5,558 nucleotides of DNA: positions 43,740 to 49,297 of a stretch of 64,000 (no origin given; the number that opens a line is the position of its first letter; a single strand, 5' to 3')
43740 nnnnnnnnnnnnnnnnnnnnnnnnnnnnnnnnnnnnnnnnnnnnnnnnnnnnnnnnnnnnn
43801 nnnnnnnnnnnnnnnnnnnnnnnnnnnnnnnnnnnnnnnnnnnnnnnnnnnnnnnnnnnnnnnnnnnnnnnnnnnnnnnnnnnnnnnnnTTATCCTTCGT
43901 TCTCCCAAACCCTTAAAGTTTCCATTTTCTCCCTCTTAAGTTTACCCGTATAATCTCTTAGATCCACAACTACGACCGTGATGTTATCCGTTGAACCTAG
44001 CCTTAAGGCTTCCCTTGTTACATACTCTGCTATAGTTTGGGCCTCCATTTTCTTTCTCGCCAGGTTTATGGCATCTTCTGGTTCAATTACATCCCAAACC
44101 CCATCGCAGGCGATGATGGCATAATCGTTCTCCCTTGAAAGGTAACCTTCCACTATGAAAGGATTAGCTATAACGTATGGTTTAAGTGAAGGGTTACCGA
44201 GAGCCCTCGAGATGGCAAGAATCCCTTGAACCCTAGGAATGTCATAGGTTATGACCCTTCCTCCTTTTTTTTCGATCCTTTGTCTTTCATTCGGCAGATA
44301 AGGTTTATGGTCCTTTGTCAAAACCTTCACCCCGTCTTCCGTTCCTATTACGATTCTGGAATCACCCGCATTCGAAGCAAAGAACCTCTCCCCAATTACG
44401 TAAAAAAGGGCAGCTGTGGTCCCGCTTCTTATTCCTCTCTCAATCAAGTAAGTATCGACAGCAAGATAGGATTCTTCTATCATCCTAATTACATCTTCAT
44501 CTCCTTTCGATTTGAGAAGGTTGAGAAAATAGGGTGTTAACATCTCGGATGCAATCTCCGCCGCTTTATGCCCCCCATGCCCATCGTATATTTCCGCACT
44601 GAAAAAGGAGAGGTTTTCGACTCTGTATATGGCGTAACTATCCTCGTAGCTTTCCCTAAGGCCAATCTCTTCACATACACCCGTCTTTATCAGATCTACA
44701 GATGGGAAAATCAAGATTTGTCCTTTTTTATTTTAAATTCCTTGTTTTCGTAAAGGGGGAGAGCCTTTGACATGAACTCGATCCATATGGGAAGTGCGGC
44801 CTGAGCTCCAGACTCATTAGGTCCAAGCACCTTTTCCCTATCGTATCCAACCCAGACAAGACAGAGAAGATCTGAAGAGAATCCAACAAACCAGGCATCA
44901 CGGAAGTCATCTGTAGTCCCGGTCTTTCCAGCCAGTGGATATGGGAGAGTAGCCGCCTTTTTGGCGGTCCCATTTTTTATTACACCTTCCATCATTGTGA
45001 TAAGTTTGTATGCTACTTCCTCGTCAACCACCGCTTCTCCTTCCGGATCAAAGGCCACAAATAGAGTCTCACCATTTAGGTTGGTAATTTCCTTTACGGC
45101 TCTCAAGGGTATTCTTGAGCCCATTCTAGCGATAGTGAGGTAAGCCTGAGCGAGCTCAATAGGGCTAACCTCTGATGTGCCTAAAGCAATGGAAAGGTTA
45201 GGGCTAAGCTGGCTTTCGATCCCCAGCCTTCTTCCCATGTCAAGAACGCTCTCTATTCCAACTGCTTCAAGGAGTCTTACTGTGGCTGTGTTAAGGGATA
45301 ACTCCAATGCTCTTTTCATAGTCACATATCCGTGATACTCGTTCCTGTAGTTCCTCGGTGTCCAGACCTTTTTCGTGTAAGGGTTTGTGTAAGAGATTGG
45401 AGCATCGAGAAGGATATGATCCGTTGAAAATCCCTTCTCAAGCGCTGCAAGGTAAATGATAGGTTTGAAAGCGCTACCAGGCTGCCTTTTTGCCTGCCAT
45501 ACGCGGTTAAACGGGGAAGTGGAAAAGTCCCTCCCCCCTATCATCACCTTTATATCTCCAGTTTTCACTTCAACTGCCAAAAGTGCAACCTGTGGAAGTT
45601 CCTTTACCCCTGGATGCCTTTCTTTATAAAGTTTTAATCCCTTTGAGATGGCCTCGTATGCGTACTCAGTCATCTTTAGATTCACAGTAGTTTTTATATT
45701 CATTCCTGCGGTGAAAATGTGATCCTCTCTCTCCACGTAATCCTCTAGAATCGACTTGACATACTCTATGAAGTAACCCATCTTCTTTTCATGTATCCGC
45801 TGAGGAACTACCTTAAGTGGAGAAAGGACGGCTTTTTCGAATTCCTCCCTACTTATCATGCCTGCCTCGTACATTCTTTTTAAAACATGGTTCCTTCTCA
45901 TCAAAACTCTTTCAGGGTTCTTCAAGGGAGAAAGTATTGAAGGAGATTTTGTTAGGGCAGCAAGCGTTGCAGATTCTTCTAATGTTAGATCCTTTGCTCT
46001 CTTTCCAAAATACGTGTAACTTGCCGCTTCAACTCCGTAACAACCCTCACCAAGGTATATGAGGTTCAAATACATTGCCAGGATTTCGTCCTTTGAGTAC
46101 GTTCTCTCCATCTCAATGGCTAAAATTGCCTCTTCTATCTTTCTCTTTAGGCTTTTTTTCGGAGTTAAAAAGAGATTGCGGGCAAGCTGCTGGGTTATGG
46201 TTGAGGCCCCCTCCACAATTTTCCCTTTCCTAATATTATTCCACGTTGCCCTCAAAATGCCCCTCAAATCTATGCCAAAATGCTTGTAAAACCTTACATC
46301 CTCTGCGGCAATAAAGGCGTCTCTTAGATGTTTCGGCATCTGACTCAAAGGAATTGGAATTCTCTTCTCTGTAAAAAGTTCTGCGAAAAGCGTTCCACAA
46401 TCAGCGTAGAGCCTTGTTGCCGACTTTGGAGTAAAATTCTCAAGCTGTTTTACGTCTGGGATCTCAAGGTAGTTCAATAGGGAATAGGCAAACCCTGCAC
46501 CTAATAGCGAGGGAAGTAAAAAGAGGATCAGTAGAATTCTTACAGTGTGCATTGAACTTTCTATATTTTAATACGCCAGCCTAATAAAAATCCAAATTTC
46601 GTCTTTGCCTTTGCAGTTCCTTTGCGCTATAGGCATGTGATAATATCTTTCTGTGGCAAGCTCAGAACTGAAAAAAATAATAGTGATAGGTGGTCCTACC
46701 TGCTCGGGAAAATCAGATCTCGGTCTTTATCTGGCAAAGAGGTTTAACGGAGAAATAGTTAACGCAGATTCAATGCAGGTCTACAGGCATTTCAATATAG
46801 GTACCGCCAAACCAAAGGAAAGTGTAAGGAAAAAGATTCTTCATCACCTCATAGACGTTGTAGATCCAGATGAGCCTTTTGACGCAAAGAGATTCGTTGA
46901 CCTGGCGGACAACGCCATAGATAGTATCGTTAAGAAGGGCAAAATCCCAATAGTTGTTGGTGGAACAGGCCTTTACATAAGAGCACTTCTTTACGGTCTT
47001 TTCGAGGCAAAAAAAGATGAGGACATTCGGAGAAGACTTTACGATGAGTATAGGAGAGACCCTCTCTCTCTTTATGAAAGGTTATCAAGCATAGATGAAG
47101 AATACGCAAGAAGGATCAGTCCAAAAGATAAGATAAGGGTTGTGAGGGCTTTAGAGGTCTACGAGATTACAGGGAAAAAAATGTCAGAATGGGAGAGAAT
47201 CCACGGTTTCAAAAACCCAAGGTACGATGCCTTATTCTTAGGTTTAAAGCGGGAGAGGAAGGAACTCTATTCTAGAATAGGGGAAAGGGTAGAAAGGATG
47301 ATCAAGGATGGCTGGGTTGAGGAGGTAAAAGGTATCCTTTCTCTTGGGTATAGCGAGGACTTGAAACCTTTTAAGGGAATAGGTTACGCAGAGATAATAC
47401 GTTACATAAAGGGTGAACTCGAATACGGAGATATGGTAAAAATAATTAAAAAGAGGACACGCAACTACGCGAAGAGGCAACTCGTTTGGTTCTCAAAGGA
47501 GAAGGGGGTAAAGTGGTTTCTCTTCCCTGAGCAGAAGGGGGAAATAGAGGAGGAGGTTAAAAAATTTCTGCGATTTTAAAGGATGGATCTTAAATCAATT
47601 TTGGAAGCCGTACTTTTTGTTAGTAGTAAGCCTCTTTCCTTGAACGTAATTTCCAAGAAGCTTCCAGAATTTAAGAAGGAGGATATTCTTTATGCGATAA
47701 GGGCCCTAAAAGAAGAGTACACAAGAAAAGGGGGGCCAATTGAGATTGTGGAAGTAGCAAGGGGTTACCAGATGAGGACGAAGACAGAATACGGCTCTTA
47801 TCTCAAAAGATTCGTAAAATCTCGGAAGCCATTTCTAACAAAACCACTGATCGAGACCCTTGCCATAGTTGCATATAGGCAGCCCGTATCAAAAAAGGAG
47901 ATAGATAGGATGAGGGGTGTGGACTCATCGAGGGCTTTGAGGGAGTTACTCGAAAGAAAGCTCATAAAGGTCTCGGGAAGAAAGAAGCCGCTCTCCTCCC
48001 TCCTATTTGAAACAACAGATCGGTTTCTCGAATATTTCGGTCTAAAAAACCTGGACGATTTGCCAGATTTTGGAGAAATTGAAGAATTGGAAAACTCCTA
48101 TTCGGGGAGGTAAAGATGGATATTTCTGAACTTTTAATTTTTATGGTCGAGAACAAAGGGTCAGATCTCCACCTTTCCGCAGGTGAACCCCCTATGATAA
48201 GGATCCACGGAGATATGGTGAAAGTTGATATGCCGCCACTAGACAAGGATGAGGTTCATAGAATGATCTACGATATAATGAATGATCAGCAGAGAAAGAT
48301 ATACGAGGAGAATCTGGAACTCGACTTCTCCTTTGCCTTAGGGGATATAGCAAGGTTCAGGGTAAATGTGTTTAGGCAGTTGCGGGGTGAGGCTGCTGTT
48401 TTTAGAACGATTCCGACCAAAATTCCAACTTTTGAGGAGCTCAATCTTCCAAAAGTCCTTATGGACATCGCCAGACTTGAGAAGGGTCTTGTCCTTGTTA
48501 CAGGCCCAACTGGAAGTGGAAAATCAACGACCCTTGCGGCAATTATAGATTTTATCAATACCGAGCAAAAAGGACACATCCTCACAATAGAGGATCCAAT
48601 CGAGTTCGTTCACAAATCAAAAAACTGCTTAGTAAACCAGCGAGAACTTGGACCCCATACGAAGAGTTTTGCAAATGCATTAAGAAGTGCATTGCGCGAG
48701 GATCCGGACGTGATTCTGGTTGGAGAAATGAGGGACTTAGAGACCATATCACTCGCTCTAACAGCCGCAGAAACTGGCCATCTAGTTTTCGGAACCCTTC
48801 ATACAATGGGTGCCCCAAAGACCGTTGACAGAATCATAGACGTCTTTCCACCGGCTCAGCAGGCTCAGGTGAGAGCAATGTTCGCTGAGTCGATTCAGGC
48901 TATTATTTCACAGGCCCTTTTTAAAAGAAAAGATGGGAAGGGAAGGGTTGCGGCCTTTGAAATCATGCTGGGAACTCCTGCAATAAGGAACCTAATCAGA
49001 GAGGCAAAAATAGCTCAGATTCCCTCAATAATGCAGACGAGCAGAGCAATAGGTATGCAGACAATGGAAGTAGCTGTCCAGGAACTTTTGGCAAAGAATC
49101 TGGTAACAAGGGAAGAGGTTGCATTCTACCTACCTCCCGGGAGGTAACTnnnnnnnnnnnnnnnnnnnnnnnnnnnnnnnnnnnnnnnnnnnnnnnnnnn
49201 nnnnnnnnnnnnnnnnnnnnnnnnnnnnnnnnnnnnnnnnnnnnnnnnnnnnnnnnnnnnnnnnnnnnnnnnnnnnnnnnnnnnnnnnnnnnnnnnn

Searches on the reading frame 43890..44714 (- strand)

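Call 25: search_protein_families(library=pfam, proteins=[window:43890-44714:-], max_evalue=0.00001)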
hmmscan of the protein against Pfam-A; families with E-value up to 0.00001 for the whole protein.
window:43890-44714:- (274 aa): 1 family
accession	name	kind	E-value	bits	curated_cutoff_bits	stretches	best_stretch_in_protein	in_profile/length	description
PF00481.26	PP2C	-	4.4e-50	171.2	20.3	1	18-245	10-255/255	Protein phosphatase 2C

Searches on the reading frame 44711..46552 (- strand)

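Call 25: search_protein_families(library=pfam, proteins=[window:44711-46552:-], max_evalue=0.00001)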
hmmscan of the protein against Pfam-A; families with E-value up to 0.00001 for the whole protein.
window:44711-46552:- (613 aa): 2 families
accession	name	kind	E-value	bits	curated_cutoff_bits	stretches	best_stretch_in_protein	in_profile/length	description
PF00912.28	Transgly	-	1.2e-68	230.5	27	1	56-227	5-177/178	Transglycosylase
PF00905.27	Transpeptidase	-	6.8e-31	108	22.1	1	324-559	3-265/299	Penicillin binding protein transpeptidase domain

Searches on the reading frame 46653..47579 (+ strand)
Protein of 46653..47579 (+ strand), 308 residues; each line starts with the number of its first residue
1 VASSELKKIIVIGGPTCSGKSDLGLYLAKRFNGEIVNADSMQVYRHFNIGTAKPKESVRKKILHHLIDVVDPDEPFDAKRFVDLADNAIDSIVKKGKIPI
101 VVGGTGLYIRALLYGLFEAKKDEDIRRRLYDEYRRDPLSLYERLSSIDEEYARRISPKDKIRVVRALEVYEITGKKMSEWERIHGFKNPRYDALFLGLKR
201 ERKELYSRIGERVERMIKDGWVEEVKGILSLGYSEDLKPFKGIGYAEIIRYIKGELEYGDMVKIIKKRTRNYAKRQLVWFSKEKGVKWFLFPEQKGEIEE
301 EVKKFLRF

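Call 25: search_protein_families(library=pfam, proteins=[window:46653-47579:+], max_evalue=0.00001)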
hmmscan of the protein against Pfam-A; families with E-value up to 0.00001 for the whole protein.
window:46653-47579:+ (308 aa): 1 family
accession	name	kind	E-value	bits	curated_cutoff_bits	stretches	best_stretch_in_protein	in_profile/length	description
PF01715.23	IPPT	-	4.4e-84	282.4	23.6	1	42-282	1-242/243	IPP transferase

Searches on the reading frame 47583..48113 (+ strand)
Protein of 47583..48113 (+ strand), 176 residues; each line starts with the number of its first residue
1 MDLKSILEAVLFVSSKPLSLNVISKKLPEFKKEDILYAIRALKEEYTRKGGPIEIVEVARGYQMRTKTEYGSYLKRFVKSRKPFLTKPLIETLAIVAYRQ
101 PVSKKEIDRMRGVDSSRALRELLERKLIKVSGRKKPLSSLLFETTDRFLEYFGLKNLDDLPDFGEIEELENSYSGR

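Call 25: search_protein_families(library=pfam, proteins=[window:47583-48113:+], max_evalue=0.00001)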
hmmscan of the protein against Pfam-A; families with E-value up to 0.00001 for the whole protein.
window:47583-48113:+ (176 aa): 1 family
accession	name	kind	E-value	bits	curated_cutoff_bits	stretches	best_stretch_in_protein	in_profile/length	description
PF04079.22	SMC_ScpB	-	3.9e-50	170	27.4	1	6-162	2-159/160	Segregation and condensation complex subunit ScpB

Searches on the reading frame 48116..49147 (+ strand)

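Call 25: search_protein_families(library=pfam, proteins=[window:48116-49147:+], max_evalue=0.00001)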
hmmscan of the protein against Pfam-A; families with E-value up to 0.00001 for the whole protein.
window:48116-49147:+ (343 aa): 1 family
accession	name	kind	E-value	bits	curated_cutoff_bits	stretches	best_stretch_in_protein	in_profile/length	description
PF00437.27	T2SSE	-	3.6e-49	167.8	24.9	1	10-278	19-287/370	Type II/IV secretion system protein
